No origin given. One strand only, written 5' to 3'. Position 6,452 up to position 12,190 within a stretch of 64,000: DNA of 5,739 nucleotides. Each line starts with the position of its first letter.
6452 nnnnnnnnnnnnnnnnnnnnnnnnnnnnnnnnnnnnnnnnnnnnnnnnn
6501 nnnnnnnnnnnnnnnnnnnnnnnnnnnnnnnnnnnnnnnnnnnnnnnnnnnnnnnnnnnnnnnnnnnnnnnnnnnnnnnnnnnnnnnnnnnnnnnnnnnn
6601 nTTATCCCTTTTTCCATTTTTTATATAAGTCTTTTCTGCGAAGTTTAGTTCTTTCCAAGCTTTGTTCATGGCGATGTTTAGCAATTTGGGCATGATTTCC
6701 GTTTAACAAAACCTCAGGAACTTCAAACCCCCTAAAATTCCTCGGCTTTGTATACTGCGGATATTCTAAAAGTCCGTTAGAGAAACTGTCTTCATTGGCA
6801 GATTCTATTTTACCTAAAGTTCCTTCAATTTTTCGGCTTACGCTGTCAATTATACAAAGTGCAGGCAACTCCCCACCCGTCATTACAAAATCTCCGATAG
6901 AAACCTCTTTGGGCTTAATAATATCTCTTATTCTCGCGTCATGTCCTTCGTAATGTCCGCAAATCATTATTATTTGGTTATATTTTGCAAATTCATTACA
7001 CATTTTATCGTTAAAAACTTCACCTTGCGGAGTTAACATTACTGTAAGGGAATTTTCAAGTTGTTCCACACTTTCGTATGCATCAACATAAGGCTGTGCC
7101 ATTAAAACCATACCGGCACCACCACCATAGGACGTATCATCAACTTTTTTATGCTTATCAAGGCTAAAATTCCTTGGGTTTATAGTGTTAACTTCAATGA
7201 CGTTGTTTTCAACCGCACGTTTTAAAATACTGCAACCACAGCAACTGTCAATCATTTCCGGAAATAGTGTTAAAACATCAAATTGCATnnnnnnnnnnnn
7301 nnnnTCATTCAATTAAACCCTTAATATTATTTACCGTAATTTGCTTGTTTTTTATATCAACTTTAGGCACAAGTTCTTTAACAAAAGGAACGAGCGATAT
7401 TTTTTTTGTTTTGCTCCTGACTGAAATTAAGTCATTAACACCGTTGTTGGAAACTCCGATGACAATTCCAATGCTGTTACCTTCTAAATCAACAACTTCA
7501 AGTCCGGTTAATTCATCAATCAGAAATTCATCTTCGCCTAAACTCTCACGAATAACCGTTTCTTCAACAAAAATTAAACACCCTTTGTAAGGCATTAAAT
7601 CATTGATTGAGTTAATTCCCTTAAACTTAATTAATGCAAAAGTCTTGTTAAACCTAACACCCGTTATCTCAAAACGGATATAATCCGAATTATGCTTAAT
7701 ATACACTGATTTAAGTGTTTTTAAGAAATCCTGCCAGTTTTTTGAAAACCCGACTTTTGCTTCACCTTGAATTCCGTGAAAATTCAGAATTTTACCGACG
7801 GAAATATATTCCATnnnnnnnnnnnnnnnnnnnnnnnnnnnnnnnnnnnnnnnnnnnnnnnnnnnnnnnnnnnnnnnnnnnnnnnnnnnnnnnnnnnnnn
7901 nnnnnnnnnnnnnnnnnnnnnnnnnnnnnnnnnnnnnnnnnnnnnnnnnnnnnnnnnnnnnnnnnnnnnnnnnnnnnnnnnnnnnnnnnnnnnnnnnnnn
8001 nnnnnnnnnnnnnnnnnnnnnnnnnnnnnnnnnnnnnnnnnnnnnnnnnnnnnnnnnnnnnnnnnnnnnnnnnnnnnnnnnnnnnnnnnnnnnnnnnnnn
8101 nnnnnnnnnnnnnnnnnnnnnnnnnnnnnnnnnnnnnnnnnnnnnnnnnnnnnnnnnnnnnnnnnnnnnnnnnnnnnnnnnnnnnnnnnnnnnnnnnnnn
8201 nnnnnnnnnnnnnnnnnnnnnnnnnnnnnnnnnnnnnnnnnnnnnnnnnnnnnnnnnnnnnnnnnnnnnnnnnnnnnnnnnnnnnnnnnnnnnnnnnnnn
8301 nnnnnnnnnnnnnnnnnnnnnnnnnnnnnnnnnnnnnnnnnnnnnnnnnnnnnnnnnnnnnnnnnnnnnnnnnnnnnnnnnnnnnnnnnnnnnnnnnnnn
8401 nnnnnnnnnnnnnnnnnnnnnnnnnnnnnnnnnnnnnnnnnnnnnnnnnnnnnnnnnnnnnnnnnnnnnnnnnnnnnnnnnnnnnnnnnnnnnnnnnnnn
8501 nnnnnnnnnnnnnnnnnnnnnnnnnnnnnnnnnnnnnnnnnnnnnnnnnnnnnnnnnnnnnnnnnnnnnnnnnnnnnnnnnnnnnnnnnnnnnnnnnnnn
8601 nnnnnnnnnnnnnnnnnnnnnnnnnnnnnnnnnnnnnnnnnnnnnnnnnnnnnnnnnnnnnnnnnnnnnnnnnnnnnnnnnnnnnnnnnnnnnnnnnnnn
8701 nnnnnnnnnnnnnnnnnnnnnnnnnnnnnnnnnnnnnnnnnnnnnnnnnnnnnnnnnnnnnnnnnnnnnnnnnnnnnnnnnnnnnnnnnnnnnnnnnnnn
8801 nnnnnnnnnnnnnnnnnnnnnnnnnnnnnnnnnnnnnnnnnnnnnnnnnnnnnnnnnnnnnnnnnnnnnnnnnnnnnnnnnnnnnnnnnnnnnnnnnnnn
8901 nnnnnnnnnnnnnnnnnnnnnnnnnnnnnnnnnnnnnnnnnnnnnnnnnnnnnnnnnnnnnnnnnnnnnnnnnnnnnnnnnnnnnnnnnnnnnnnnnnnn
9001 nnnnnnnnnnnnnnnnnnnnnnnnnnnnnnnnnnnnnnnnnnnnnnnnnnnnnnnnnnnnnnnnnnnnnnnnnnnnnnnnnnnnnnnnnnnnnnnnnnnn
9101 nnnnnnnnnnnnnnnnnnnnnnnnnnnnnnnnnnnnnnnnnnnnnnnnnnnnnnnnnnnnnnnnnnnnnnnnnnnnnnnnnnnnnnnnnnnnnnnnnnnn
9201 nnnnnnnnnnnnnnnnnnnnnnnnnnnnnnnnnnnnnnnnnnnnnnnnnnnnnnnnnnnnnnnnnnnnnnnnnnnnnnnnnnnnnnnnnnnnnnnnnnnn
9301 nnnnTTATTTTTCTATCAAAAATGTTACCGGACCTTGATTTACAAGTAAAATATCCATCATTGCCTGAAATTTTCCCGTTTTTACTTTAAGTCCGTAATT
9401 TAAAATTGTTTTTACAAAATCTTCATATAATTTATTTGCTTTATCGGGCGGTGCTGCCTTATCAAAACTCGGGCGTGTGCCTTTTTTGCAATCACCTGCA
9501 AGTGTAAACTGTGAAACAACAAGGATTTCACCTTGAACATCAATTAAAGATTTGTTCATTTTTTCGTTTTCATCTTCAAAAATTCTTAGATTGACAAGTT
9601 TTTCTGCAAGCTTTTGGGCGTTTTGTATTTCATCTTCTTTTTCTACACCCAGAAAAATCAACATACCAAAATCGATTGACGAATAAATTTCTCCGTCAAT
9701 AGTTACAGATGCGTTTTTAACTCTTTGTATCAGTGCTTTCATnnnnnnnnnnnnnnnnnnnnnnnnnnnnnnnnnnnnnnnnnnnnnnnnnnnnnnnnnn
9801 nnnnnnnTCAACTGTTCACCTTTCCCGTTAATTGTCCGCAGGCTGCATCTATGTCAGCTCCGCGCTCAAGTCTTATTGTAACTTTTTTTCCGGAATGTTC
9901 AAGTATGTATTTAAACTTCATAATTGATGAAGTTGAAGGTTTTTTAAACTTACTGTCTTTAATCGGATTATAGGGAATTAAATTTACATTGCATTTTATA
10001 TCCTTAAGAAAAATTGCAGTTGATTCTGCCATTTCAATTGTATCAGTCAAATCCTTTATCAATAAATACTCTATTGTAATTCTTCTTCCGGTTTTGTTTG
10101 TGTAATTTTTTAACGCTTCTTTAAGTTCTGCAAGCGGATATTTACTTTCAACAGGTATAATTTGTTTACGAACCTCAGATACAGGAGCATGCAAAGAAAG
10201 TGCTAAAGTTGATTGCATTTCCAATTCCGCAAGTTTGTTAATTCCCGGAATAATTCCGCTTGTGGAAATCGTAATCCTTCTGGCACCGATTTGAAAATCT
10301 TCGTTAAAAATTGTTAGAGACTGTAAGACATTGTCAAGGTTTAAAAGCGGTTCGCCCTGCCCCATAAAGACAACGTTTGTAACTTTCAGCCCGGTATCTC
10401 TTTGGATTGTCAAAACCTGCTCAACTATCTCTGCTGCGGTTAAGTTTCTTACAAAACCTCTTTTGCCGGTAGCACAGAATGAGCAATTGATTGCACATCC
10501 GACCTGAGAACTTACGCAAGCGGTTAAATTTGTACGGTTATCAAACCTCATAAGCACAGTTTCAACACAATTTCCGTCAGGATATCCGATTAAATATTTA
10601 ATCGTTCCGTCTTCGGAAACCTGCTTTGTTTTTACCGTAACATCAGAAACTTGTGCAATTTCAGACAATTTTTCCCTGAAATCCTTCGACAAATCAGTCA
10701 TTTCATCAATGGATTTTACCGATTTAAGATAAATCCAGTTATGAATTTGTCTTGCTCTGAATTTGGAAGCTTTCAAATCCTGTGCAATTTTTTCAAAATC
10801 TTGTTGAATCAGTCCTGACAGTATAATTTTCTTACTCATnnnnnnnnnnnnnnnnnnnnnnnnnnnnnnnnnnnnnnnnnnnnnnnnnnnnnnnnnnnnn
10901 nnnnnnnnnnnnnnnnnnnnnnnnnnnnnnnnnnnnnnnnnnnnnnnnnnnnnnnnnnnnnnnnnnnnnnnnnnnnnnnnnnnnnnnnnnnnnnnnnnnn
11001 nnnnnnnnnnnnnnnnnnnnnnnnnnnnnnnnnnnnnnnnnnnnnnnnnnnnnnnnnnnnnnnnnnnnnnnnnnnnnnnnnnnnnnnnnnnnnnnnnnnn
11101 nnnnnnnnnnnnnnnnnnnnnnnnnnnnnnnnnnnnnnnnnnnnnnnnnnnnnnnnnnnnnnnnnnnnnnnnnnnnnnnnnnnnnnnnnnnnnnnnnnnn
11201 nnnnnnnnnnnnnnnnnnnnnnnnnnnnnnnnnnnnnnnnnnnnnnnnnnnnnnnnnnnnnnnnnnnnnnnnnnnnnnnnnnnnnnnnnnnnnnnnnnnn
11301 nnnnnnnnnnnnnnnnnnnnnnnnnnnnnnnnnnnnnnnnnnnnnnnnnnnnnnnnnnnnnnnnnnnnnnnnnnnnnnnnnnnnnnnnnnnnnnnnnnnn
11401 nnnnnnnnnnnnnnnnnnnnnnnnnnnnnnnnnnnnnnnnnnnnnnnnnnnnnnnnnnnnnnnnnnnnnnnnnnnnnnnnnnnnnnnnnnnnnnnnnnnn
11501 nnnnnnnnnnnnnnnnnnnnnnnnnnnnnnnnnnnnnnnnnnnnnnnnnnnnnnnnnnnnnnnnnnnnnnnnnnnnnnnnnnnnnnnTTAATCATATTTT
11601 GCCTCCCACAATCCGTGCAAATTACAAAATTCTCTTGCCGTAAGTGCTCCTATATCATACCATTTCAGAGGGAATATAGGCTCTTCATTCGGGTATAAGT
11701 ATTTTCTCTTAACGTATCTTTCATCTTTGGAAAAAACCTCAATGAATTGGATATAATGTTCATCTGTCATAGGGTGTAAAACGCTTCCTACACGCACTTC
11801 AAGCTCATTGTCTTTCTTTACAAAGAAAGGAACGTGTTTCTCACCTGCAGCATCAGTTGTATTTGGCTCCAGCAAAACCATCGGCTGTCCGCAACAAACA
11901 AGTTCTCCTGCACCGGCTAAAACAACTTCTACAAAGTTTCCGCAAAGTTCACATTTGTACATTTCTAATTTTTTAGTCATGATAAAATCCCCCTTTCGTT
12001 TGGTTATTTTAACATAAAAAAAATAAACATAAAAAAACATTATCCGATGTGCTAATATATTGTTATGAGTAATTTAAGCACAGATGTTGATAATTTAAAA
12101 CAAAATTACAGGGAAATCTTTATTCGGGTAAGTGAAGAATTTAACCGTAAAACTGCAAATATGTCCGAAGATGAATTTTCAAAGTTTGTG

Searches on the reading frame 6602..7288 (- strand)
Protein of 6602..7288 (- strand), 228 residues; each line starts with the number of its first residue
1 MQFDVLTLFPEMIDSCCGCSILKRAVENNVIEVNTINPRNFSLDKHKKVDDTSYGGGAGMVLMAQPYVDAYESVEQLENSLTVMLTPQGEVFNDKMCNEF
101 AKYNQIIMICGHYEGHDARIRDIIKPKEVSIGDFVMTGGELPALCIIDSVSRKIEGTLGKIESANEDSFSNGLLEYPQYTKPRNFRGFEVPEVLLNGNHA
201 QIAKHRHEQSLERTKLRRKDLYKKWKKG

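Call 5: search_protein_families(library=pfam, proteins=[window:6602-7288:-], max_evalue=0.01)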
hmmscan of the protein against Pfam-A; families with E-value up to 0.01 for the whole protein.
window:6602-7288:- (228 aa): 1 family
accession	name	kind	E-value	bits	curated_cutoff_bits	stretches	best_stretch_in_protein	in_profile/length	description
PF01746.26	tRNA_m1G_MT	-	1.4e-60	204.8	27.3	1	23-219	2-195/195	tRNA (Guanine-1)-methyltransferase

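Call 6: search_protein_families(library=ncbifam, proteins=[window:6602-7288:-], max_evalue=0.01)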
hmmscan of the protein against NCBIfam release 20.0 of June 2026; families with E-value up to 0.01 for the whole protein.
window:6602-7288:- (228 aa): 2 families
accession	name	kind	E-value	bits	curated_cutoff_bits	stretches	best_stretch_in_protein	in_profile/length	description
TIGR00088.1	trmD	equivalog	2.8e-92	308.2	195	1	1-227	1-226/233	tRNA (guanosine(37)-N1)-methyltransferase TrmD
NF000648.1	PRK00026.1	equivalog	1e-89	299.5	220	1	1-222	1-221/221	tRNA (guanosine(37)-N1)-methyltransferase TrmD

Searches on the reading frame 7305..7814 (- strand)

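Call 5: search_protein_families(library=pfam, proteins=[window:7305-7814:-], max_evalue=0.01)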
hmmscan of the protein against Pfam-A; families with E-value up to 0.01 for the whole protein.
window:7305-7814:- (169 aa): 4 families
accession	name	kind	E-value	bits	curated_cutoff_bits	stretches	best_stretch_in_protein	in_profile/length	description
PF24986.1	PRC_RimM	-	2.1e-15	56.5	27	1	100-162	2-64/69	RimM PRC barrel domain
PF01782.24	RimM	-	1.9e-14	54.1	23.5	1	6-85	2-82/84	RimM N-terminal domain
PF05239.21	PRC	-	1.3e-08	35.2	21.2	1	94-167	1-77/78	PRC-barrel domain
PF18798.6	LPD3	-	0.0028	18.3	27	1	113-150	26-64/114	Large polyvalent protein-associated domain 3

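Call 6: search_protein_families(library=ncbifam, proteins=[window:7305-7814:-], max_evalue=0.01)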
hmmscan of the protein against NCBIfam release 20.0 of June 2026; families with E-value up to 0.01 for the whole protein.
window:7305-7814:- (169 aa): 6 families
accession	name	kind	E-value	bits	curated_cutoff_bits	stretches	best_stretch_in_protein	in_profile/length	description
TIGR02273.1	16S_RimM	equivalog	3e-37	127.6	66.2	1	4-166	2-165/166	ribosome maturation factor RimM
NF011186.0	PRK14592.1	equivalog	2e-16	60.3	190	1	3-162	5-161/171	16S rRNA-processing protein RimM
NF010403.0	PRK13829.1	equivalog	6.2e-12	45.3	145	1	1-169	5-171/177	16S rRNA-processing protein RimM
NF011184.0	PRK14590.1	equivalog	2.4e-11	43.5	189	1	2-161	4-167/176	16S rRNA-processing protein RimM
NF011188.0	PRK14594.1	equivalog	3.5e-11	43.4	174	1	7-162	5-160/166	16S rRNA-processing protein RimM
NF011185.0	PRK14591.1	equivalog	4.9e-09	36.5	223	1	60-162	64-164/169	16S rRNA-processing protein RimM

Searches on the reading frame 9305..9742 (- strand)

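Call 5: search_protein_families(library=pfam, proteins=[window:9305-9742:-], max_evalue=0.01)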
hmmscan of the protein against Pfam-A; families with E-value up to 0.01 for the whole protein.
window:9305-9742:- (145 aa): 1 family
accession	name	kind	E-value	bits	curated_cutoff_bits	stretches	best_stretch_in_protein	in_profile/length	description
PF02580.21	Tyr_Deacylase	-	9.5e-59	198.3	25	1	2-144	1-144/144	D-Tyr-tRNA(Tyr) deacylase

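Call 6: search_protein_families(library=ncbifam, proteins=[window:9305-9742:-], max_evalue=0.01)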
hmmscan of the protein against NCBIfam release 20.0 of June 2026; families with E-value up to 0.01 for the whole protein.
window:9305-9742:- (145 aa): 2 families
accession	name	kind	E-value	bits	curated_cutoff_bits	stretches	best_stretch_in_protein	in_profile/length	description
TIGR00256.1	TIGR00256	equivalog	9.5e-60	201.3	101.5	1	1-144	1-144/146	D-aminoacyl-tRNA deacylase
NF058626.1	GFO_1090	equivalog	0.0028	17.3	150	1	25-67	42-85/177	GFO_1090 family protein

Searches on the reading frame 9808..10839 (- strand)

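Call 5: search_protein_families(library=pfam, proteins=[window:9808-10839:-], max_evalue=0.01)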
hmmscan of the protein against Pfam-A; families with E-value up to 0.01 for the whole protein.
window:9808-10839:- (343 aa): 3 families
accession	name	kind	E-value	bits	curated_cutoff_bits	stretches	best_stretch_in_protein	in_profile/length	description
PF04055.27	Radical_SAM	-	3.9e-17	63.3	29.5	1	110-266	2-156/166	Radical SAM superfamily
PF21016.3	RlmN_N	-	1.5e-15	57.1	24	1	7-64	3-60/60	Ribosomal RNA large subunit methyltransferase N-terminal domain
PF21892.1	TMEM145_N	-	0.0089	16.8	28.1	0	74-123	20-69/131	TMEM145, N-terminal domain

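Call 6: search_protein_families(library=ncbifam, proteins=[window:9808-10839:-], max_evalue=0.01)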
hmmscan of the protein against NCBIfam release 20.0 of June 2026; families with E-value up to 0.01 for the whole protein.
window:9808-10839:- (343 aa): 21 families
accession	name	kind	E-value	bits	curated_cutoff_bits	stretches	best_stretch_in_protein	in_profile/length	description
TIGR00048.1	rRNA_mod_RlmN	equivalog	5.7e-124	413.6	290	1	3-339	5-344/355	dual-specificity RNA methyltransferase RlmN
NF008396.0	PRK11194.1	equivalog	2.4e-96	322.9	633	1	2-341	10-357/379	dual-specificity RNA methyltransferase RlmN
NF011031.0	PRK14461.1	equivalog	8.9e-84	281.6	601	1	13-341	16-365/372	ribosomal RNA large subunit methyltransferase N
NF000424.4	CfrAB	exception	1.8e-73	247.9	530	1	15-338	7-337/338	Cfr family 23S rRNA (adenine(2503)-C(8))-methyltransferase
TIGR04432.1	rSAM_Cfr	equivalog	6.8e-72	242.6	550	1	15-339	9-340/341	Cfr family 23S rRNA (adenine(2503)-C(8))-methyltransferase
NF011024.0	PRK14453.1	equivalog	3.3e-71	240.4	468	1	15-341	11-344/348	23S rRNA (adenine(2503)-C(8))-methyltransferase Cfr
NF011040.0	PRK14470.1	equivalog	1.6e-64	218.5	441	1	9-339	3-333/338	ribosomal RNA large subunit methyltransferase N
NF011034.0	PRK14464.1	equivalog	7.9e-59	199.2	422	1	29-340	21-329/348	RNA methyltransferase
TIGR02493.1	PFLA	equivalog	2.1e-08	33.8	231.75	1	114-302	24-209/235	pyruvate formate-lyase-activating protein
NF043069.1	T4HPD_activ_SAM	equivalog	1.5e-06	27.8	425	1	113-301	83-264/299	trans-4-hydroxy-L-proline dehydratase activase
TIGR04038.1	tatD_link_rSAM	subfamily_domain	4.3e-06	26.7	129.7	1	114-230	17-136/192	TatD family nuclease-associated radical SAM protein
TIGR03963.1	rSAM_QueE_Clost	equivalog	2e-05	24.4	260.1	1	113-228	27-134/219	putative 7-carboxy-7-deazaguanine synthase QueE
TIGR02495.1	NrdG2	equivalog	2.1e-05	23.9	131.15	1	105-243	16-147/193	anaerobic ribonucleoside-triphosphate reductase activating protein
TIGR04100.1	rSAM_pair_X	hypoth_equivalog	4.5e-05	23.1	262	1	133-275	45-182/197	TIGR04100 family radical SAM protein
TIGR04043.1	rSAM_MSMEG_0568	hypoth_equivalog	6.4e-05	22.1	303.7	1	211-336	219-343/354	MSMEG_0568 family radical SAM protein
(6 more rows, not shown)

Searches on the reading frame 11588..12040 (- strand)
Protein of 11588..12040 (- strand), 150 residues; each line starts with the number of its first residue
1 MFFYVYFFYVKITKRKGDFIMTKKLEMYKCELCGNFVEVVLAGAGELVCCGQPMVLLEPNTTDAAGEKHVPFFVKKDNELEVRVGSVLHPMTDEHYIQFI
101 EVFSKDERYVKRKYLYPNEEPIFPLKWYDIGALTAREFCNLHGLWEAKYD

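Call 5: search_protein_families(library=pfam, proteins=[window:11588-12040:-], max_evalue=0.01)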
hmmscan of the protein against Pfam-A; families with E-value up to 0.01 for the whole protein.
window:11588-12040:- (150 aa): 2 families
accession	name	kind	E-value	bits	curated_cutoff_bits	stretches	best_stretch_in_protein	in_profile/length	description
PF01880.24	Desulfoferrodox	-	1.9e-18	67.2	22.2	1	62-147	2-97/98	Desulfoferrodoxin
PF06397.17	Desulfoferrod_N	-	1.2e-17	63.7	23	1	22-57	1-36/36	Desulfoferrodoxin, N-terminal domain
